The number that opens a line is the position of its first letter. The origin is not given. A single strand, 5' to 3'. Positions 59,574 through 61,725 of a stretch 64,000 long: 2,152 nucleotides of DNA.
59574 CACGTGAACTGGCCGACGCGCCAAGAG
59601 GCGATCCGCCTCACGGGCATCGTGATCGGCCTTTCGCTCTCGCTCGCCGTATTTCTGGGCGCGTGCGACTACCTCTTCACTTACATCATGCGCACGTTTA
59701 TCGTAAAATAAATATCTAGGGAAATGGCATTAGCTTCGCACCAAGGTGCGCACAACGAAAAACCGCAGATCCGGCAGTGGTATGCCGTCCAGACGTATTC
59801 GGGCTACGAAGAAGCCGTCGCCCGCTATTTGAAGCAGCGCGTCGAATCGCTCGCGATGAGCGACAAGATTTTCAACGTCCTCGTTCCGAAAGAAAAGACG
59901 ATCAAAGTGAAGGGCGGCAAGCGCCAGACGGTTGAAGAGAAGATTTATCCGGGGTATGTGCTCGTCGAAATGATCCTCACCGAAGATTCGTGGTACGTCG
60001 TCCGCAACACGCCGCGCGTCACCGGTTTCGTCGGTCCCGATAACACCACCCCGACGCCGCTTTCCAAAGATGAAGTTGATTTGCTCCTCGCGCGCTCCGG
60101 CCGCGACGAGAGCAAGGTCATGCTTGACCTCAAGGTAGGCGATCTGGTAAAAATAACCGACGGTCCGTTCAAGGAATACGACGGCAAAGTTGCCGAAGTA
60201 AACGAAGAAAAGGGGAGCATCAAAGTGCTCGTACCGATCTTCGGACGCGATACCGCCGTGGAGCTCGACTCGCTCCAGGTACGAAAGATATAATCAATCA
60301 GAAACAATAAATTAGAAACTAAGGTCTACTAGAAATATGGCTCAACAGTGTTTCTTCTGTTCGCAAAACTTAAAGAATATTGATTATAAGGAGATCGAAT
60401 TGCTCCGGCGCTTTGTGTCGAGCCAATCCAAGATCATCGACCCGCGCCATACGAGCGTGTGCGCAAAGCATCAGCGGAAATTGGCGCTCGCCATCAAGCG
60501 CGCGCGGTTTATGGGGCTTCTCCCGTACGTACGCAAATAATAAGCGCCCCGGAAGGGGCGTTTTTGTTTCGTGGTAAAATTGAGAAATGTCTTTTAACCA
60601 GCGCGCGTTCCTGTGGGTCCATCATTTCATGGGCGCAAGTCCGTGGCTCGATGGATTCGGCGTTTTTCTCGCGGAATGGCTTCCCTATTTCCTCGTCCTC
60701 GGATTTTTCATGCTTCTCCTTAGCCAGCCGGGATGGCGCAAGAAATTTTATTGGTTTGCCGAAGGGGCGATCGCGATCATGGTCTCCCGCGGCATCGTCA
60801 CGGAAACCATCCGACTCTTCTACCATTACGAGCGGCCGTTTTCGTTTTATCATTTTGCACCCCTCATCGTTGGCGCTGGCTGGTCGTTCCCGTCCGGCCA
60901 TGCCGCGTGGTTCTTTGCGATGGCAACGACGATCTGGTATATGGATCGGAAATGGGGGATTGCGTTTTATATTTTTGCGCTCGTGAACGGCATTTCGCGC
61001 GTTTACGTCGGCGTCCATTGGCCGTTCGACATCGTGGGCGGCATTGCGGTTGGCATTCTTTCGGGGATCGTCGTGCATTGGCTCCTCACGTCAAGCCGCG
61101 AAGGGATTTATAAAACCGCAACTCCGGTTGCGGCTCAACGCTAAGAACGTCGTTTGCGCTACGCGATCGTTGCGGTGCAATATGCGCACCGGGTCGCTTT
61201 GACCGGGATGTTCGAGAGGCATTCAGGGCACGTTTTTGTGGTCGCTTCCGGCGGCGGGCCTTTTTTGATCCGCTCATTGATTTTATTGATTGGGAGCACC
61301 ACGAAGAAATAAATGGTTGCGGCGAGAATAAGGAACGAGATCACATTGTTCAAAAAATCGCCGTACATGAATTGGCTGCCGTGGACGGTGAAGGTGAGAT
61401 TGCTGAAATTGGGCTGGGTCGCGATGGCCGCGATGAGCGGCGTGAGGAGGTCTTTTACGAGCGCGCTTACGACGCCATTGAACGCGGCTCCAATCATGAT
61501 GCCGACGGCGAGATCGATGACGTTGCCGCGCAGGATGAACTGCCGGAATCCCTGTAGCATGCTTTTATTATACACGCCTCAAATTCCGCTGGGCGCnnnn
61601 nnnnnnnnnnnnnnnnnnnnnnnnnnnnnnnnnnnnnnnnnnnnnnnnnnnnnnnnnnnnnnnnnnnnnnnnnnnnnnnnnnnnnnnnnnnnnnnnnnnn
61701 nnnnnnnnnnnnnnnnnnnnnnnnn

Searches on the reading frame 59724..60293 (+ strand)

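Call 44: search_protein_families(library=pfam, proteins=[window:59724-60293:+], max_evalue=0.01)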
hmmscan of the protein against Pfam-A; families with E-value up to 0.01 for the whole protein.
window:59724-60293:+ (189 aa): 3 families
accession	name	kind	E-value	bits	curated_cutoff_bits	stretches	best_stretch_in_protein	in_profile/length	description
PF02357.24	NusG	-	2.6e-27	95.6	22.2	1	18-121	2-92/93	Transcription termination factor nusG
PF00467.35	KOW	-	1.7e-05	24.9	22.3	1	138-166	1-29/32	KOW motif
PF23291.1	KOW4_SPT5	-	0.0061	16.9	27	0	136-158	9-31/55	Transcription elongation factor SPT5, fourth KOW domain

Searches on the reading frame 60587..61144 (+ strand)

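Call 67: search_protein_families(library=pfam, proteins=[window:60587-61144:+], max_evalue=0.1)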
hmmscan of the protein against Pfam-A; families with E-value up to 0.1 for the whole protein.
window:60587-61144:+ (185 aa): 2 families
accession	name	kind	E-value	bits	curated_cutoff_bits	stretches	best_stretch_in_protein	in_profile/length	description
PF01569.27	PAP2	-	5.3e-18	65.5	27.2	1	62-167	6-125/130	PAP2 superfamily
PF14378.12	PAP2_3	-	2.7e-07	31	27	1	90-159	116-187/190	PAP2 superfamily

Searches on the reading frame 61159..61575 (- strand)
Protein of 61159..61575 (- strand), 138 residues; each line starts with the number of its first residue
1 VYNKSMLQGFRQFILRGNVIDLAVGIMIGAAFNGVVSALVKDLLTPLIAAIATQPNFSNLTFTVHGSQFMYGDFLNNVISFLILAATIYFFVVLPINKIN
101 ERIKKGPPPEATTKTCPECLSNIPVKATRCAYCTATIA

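Call 67: search_protein_families(library=pfam, proteins=[window:61159-61575:-], max_evalue=0.1)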
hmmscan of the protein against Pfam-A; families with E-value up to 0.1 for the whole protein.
window:61159-61575:- (138 aa): 4 families
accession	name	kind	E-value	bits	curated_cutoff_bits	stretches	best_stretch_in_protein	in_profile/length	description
PF01741.23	MscL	-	5e-35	121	27.4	1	6-123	1-118/123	Large-conductance mechanosensitive channel, MscL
PF10571.15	UPF0547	-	0.0031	18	29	1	114-133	1-20/26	Uncharacterised protein family UPF0547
PF12773.13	DZR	-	0.028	15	27.3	1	113-133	24-44/45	Double zinc ribbon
PF09843.14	DUF2070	-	0.03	13.1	30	1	21-103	103-183/561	Predicted membrane protein (DUF2070)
